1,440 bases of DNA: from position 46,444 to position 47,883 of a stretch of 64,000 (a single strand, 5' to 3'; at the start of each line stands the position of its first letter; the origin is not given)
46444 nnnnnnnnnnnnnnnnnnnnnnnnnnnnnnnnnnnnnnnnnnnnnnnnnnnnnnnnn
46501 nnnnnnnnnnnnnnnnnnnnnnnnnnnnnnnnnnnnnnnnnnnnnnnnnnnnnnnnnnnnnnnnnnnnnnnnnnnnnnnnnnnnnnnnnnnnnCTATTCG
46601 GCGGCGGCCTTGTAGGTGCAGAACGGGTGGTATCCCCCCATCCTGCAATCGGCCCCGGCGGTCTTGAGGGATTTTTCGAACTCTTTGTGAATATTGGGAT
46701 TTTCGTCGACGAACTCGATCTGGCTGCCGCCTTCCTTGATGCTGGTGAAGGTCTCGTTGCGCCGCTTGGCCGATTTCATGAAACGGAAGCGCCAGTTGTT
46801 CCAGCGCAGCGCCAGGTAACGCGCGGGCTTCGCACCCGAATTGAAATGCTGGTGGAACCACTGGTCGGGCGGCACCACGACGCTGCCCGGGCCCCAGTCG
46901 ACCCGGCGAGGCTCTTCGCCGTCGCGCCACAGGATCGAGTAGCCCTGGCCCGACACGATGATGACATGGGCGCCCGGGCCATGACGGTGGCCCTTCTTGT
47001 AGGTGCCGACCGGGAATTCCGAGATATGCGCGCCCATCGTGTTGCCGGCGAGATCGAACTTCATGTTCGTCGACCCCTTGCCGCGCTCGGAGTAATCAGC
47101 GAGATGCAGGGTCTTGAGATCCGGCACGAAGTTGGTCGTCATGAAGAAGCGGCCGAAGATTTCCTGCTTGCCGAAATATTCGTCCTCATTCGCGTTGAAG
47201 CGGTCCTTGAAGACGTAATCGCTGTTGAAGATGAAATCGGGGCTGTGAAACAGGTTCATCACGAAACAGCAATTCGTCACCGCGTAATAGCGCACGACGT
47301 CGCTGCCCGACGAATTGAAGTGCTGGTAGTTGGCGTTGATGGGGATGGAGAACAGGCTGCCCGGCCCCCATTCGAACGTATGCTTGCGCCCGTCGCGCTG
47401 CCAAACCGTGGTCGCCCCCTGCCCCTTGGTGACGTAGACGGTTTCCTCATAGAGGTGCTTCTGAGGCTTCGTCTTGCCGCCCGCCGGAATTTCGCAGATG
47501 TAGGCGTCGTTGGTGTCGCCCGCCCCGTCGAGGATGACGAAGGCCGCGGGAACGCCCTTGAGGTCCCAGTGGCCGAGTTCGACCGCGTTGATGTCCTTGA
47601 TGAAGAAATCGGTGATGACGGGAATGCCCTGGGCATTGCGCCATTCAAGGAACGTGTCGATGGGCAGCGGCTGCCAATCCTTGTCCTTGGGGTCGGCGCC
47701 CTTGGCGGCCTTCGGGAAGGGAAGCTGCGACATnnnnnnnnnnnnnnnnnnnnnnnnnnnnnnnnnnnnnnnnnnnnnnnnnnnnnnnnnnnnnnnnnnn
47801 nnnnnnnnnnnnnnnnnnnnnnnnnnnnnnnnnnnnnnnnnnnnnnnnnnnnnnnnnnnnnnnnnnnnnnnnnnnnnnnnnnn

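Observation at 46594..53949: Five-gene operon: amidohydrolase-2 - orphan SBP - HyuA - HyuB - bicupin dioxygenase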

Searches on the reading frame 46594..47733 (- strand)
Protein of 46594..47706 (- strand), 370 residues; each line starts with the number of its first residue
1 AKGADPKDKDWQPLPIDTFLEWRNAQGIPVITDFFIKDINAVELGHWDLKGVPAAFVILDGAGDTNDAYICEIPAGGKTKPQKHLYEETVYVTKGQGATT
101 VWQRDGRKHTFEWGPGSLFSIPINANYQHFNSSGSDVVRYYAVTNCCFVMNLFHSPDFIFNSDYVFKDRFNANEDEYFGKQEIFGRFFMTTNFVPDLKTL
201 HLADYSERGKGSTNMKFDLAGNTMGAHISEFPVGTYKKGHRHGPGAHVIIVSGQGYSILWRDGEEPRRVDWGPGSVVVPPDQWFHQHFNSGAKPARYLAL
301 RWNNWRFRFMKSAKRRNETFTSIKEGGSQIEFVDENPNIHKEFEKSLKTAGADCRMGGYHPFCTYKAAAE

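Call 4: search_protein_families(library=pfam, proteins=[window:46594-47706:-])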
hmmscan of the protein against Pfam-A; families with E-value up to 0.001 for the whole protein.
window:46594-47706:- (370 aa): 2 families
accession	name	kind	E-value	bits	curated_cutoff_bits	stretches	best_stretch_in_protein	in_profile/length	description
PF07883.17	Cupin_2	-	3.4e-13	49.5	27.2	2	70-140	2-66/70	Cupin domain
PF00190.28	Cupin_1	-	3.3e-05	23.9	22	0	73-143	40-113/151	Cupin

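Call 5: search_protein_families(library=ncbifam, proteins=[window:46594-47706:-])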
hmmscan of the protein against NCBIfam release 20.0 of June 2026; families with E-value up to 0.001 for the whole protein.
window:46594-47706:- (370 aa): 4 families
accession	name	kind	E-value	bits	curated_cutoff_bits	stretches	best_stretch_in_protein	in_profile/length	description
NF049978.1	AminoSalDhMabB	equivalog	4e-05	23.2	650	0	76-138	259-315/351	5-aminosalicylate 1,2-dioxygenase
TIGR02272.1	gentisate_1_2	equivalog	0.00017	20.7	442.1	0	238-298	96-152/336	gentisate 1,2-dioxygenase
NF049940.1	MandnitrLy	equivalog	0.00048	19.9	140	0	224-298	35-105/130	(R)-mandelonitrile lyase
NF008376.0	PRK11171.1-5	equivalog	0.00064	19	338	1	30-142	32-140/278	(S)-ureidoglycine aminohydrolase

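Call 7: search_solved_structures(query=window:46594-47706:-, max_evalue=1)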
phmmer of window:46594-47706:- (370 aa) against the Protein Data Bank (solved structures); distinct sequences matched with E-value up to 1: 19.
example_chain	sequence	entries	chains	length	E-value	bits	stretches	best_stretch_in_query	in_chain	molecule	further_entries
3bu7_A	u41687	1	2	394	6.9e-05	25.1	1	223-292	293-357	Gentisate 1,2-dioxygenase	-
1j3p_A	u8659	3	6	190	0.00022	23.5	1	237-301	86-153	Phosphoglucose Isomerase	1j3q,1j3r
1sq4_A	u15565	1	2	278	0.002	20.3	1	29-139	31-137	Glyoxylate-induced Protein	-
1qxj_A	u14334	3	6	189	0.013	17.7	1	236-301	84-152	Glucose-6-phosphate isomerase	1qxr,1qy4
4lul_A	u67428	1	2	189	0.013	17.7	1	236-301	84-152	Glucose-6-phosphate isomerase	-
1x7n_A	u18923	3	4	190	0.013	17.6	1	236-301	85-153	Glucose-6-phosphate isomerase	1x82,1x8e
2gc0_A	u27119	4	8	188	0.013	17.6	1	236-301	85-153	Glucose-6-phosphate isomerase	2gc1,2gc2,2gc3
4luk_A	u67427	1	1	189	0.025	16.7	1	236-301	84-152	Glucose-6-phosphate isomerase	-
4lta_A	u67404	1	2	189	0.025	16.7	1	236-301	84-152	Glucose-6-phosphate isomerase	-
4lum_A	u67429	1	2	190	0.025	16.7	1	236-301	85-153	Glucose-6-phosphate isomerase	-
3ht1_A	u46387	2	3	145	0.057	15.5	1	71-157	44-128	RemF protein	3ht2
1lr5_A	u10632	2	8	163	0.11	14.6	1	36-138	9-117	Auxin binding protein 1 | auxin-binding protein 1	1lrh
4qgl_A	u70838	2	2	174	0.13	14.4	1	80-129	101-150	Acireductone dioxygenase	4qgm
5iqi_A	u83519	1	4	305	0.14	14.2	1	151-200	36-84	Bifunctional AAC/APH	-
6ch4_A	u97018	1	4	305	0.33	13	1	151-200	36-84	Bifunctional AAC/APH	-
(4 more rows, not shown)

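Call 10: find_homologous_proteins(query=window:46594-47706:-)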
Query window:46594-47706:- (370 aa): 5916 proteins with E <= 0.001 among 7697 candidates; the best 120 are listed.
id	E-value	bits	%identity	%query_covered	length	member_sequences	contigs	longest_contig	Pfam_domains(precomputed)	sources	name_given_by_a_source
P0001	6.5e-246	834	92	100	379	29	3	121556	PF07883.18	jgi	jgi:quercetin dioxygenase-like cupin family protein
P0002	2.1e-202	690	77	100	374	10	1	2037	PF07883.18,PF00190.29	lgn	-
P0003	2.6e-202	690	75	98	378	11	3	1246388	PF07883.18,PF00190.29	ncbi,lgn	-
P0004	4.6e-202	689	76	99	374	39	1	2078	PF07883.18,PF00190.29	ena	-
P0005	3.1e-201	687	75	99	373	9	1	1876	PF07883.18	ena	-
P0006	6.8e-201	685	74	100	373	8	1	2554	PF07883.18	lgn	-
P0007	5.3e-200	682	74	100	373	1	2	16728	PF07883.18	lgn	-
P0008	7.2e-200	682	76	99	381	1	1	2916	PF07883.18,PF00190.29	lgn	-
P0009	2.2e-199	680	75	100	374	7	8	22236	PF07883.18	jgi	jgi:oxalate decarboxylase/phosphoglucose isomerase-like protein (cupin superfamily)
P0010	7.4e-199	679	75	100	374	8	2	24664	PF07883.18,PF00190.29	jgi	jgi:mannose-6-phosphate isomerase-like protein (cupin superfamily)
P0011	1.8e-195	668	72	99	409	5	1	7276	PF07883.18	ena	-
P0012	5.5e-193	659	75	99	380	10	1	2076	PF07883.18,PF00190.29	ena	-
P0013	1.0e-192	658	72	96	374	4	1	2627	PF07883.18,PF00190.29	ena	-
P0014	1.1e-191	655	74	98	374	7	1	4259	PF07883.18,PF00190.29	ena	-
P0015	2.6e-191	654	72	98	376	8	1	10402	PF07883.18,PF00190.29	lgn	-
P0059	7.8e-175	600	68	97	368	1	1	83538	PF07883.18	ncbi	ncbi:MAG: ethanolamine ammonia lyase-activating protein [Gemmatimonas sp.]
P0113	4.4e-161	554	64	99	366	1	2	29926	PF07883.18,PF00190.29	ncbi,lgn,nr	ncbi:MAG: cupin domain-containing protein [Desulfobacterales bacterium]|nr:cupin domain-containing p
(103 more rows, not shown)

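Call 11: find_encoding_contigs(protein=P0003, flank=10000, max_places=3)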
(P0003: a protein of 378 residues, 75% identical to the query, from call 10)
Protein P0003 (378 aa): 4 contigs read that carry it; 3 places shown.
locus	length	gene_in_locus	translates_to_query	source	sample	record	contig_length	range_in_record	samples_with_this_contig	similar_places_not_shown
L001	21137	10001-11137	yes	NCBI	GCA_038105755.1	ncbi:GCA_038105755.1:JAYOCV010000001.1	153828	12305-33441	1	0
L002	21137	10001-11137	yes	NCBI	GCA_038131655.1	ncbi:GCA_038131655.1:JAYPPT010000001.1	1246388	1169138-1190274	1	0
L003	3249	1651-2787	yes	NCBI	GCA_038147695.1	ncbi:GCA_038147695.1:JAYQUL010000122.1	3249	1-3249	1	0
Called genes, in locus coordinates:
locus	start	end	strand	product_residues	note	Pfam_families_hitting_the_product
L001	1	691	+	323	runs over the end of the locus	-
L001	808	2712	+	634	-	PF05257:CHAP, PF03738:GSP_synth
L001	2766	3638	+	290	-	PF02668:TauD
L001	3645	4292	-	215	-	-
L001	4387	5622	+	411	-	PF05977:MFS_3, PF07690:MFS_1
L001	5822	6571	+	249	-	PF00596:Aldolase_II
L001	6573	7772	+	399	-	PF01408:GFO_IDH_MocA, PF02894:GFO_IDH_MocA_C, PF22725:GFO_IDH_MocA_C3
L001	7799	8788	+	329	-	PF09084:NMT1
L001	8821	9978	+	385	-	PF00355:Rieske, PF19301:LigXa_C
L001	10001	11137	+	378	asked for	PF00190:Cupin_1 (faint), PF07883:Cupin_2 (weak)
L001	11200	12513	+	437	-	-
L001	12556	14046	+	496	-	PF01970:TctA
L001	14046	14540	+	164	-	-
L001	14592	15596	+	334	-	PF04909:Amidohydro_2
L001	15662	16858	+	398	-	PF00005:ABC_tran, PF13304:AAA_21 (faint), PF08402:TOBE_2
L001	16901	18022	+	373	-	PF01547:SBP_bac_1, PF13531:SBP_bac_11, PF13416:SBP_bac_8, PF13343:SBP_bac_6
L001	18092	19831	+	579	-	PF00528:BPD_transp_1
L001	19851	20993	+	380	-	PF00190:Cupin_1 (faint), PF07883:Cupin_2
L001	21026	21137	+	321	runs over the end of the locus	PF02900:LigB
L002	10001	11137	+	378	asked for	PF00190:Cupin_1 (faint), PF07883:Cupin_2 (weak)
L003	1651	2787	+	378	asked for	PF00190:Cupin_1 (faint), PF07883:Cupin_2 (weak)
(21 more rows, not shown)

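Call 12: find_encoding_contigs(protein=P0059, flank=10000, max_places=2)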
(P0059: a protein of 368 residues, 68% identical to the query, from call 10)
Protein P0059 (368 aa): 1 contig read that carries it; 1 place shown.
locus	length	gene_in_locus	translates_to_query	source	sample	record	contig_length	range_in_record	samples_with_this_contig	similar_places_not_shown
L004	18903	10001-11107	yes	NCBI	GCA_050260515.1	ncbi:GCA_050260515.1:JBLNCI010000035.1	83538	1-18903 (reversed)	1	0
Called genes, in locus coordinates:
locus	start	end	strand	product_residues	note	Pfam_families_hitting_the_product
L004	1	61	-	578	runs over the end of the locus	PF00528:BPD_transp_1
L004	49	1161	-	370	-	PF00005:ABC_tran, PF13304:AAA_21 (faint), PF08402:TOBE_2 (weak)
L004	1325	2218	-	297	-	PF00126:HTH_1, PF03466:LysR_substrate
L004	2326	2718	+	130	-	PF01042:Ribonuc_L-PSP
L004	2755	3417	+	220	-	PF03737:RraA-like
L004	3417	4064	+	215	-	PF03737:RraA-like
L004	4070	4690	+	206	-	PF03737:RraA-like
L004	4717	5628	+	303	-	PF02900:LigB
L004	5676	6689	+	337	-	PF04909:Amidohydro_2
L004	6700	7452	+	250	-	PF00596:Aldolase_II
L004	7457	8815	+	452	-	PF01408:GFO_IDH_MocA, PF02894:GFO_IDH_MocA_C, PF22725:GFO_IDH_MocA_C3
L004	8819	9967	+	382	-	PF00355:Rieske, PF19301:LigXa_C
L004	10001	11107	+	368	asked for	PF07883:Cupin_2 (weak)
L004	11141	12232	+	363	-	PF13416:SBP_bac_8 (weak)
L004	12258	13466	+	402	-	PF00355:Rieske, PF19301:LigXa_C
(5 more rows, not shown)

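Call 13: find_encoding_contigs(protein=P0113, flank=10000, max_places=2)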
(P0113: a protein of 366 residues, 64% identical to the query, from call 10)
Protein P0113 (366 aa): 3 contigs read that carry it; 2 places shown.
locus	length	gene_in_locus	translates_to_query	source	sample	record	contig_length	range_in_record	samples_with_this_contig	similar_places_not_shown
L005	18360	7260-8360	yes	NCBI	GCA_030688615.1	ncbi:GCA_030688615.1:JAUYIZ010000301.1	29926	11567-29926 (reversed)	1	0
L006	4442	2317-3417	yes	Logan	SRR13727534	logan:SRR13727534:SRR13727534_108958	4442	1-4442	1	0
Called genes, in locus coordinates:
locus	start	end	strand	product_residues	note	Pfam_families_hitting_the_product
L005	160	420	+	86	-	PF13560:HTH_31 (weak), PF01381:HTH_3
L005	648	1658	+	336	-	PF04055:Radical_SAM, PF06463:Mob_synth_C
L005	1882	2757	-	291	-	PF02525:Flavodoxin_2 (weak), PF03358:FMN_red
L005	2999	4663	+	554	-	PF00501:AMP-binding, PF13193:AMP-binding_C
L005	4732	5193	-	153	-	PF22381:Staph_reg_Sar_Rot (weak), PF12802:MarR_2, PF01047:MarR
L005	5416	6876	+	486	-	PF20695:UbiD_N, PF01977:UbiD, PF20696:UbiD_C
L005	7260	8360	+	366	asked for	PF00190:Cupin_1 (faint), PF07883:Cupin_2 (weak)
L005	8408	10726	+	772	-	PF00708:Acylphosphatase, PF07503:zf-HYPF, PF01300:Sua5_yciO_yrdC, PF17788:HypF_C, PF22521:HypF_C_2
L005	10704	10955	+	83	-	PF01455:HupF_HypC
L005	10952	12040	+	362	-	PF01924:HypD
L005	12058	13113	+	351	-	PF00586:AIRS, PF02769:AIRS_C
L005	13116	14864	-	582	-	PF05157:MshEN, PF00437:T2SSE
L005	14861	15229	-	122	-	PF01740:STAS, PF13466:STAS_2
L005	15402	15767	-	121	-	PF01740:STAS, PF13466:STAS_2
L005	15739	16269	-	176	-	PF13581:HATPase_c_2, PF02518:HATPase_c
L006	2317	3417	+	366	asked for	PF00190:Cupin_1 (faint), PF07883:Cupin_2 (weak)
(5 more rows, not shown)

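Call 14: find_encoding_contigs(protein=P0001, flank=10000, max_places=3)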
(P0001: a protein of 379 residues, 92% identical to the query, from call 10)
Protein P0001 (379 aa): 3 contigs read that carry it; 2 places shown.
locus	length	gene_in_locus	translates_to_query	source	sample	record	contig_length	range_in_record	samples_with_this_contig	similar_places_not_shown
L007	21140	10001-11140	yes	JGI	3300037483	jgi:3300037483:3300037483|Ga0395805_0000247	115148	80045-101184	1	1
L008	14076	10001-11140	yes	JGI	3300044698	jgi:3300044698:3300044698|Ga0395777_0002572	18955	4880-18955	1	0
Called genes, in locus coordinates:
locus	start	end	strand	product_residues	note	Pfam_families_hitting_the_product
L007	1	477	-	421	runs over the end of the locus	-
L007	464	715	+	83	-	-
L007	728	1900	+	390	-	PF01547:SBP_bac_1, PF13416:SBP_bac_8 (weak), PF13343:SBP_bac_6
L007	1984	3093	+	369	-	PF13531:SBP_bac_11, PF13416:SBP_bac_8, PF13343:SBP_bac_6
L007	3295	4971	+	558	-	PF00528:BPD_transp_1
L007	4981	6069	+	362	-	PF00005:ABC_tran, PF13304:AAA_21 (weak), PF08402:TOBE_2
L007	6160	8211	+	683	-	PF05378:Hydant_A_N, PF01968:Hydantoinase_A, PF19278:Hydant_A_C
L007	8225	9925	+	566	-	PF02538:Hydantoinase_B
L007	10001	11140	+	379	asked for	PF07883:Cupin_2 (weak)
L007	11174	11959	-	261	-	PF27522:YDMC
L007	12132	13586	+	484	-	PF07690:MFS_1, PF00083:Sugar_tr (weak)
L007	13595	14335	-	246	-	PF06707:DUF1194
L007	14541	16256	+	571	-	PF01979:Amidohydro_1 (faint), PF07969:Amidohydro_3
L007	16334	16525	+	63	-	PF00248:Aldo_ket_red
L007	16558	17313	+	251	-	PF00248:Aldo_ket_red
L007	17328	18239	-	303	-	PF00126:HTH_1, PF03466:LysR_substrate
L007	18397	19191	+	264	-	PF14518:Haem_oxygenas_2 (weak)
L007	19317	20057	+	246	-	PF00106:adh_short, PF01370:Epimerase (weak), PF08659:KR, PF13561:adh_short_C2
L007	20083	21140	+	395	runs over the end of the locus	PF26233:NicX (weak)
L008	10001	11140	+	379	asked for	PF07883:Cupin_2 (weak)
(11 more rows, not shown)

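Call 45: predict_structure(alignment_id=A3)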
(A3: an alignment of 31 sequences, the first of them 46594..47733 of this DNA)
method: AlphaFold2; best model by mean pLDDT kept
length: 379 residues; sequences in the alignment: 31
mean_pLDDT: 87.1   pTM: 0.87
mean pLDDT of the five models: 87.1, 85.0, 82.5, 78.6, 75.5
residues with pLDDT >= 90: 215; 70-90: 134; 50-70: 21; < 50: 9
segments of 3 or more residues with pLDDT < 50: 1-8
pLDDT, mean of each block of 10 residues (from residue 1): 41 74 86 96 94 97 92 85 97 94 96 89 95 93 91 93 91 82 77 87 93 83 90 91 91 85 94 91 93 91 93 70 58 86 92 89 87 81
secondary structure, 60 per line:
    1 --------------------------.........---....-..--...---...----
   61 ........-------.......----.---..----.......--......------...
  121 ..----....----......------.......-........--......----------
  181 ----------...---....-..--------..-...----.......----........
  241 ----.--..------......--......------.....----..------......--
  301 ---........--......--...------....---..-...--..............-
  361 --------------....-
elements in order: H27-35 E39-42 E54-56 E61-68 E76-82 E97-103 E106-111 E118-122 E127-130 E135-140 E147-153 H155-162 H165-170 E191-193 E197-200 E222-228 E233-240 E256-261 E264-269 E276-280 E293-298 E304-311 H314-319 H346-359 H375-378

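Call 48: fold_search(model_id=the predicted structure, library=pdb)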
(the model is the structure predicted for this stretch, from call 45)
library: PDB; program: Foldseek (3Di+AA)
matches with E <= 10: 1957; with E <= 0.001: 605
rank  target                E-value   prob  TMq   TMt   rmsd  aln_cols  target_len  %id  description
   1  5hi0                  1.7e-16  1.00  0.49  0.49   8.8       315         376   13  The Substrate Binding Mode and Chemical Basis of a Reaction Specificity Switch in Oxalate Decarboxylase (released 2016-04-06)
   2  1uw8                  2.4e-16  1.00  0.47  0.48   9.3       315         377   13  CRYSTAL STRUCTURE OF OXALATE DECARBOXYLASE (released 2004-02-19)
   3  2uya                  2.7e-16  1.00  0.47  0.47   9.6       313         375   13  DEL162-163 mutant of Bacillus subtilis Oxalate Decarboxylase OxdC (released 2007-08-21)
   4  2uy8                  3.6e-16  1.00  0.46  0.47   9.8       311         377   14  R92A mutant of Bacillus subtilis Oxalate Decarboxylase OxdC (released 2007-08-21)
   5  2vqa_A                3.8e-16  1.00  0.47  0.50   9.3       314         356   12  Protein-folding location can regulate Mn versus Cu- or Zn-binding. Crystal Structure of MncA. (released 2008-10-28)
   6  4met_A                4.5e-16  1.00  0.47  0.47   9.0       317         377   14  Assigning the EPR Fine Structure Parameters of the Mn(II) Centers in Bacillus subtilis Oxalate Decarboxylase by Site-D (released 2014-03-05)
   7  5vg3_B                4.5e-16  1.00  0.47  0.47   9.2       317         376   13  Structure of Oxalate Decarboxylase from Bacillus subtilis at pH 4.6 (released 2017-10-18)
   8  2uy9                  4.7e-16  1.00  0.48  0.48   9.2       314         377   13  E162A mutant of Bacillus subtilis Oxalate Decarboxylase OxdC (released 2007-08-21)
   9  2vqa_C                5.0e-16  1.00  0.46  0.49   9.8       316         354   12  Protein-folding location can regulate Mn versus Cu- or Zn-binding. Crystal Structure of MncA. (released 2008-10-28)
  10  6tzp                  5.3e-16  1.00  0.47  0.48   9.3       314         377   13  W96F Oxalate Decarboxylase (B. subtilis) (released 2021-02-17)
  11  2uyb                  5.9e-16  1.00  0.48  0.48   9.3       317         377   13  S161A mutant of Bacillus subtilis Oxalate Decarboxylase OxdC (released 2007-08-21)
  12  2v09                  7.4e-16  1.00  0.47  0.47   9.6       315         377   13  SENS161-164DSSN mutant of Bacillus subtilis Oxalate Decarboxylase OxdC (released 2007-10-30)
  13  6ufi                  8.3e-16  1.00  0.47  0.48   9.3       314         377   13  W96Y Oxalate Decarboxylase (Bacillus subtilis) (released 2020-09-30)
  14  3s0m                  1.5e-15  1.00  0.47  0.47   9.3       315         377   13  A Structural Element that Modulates Proton-Coupled Electron Transfer in Oxalate Decarboxylase (released 2012-04-25)
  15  5vg3_A                1.8e-15  1.00  0.46  0.46  14.3       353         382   13  Structure of Oxalate Decarboxylase from Bacillus subtilis at pH 4.6 (released 2017-10-18)
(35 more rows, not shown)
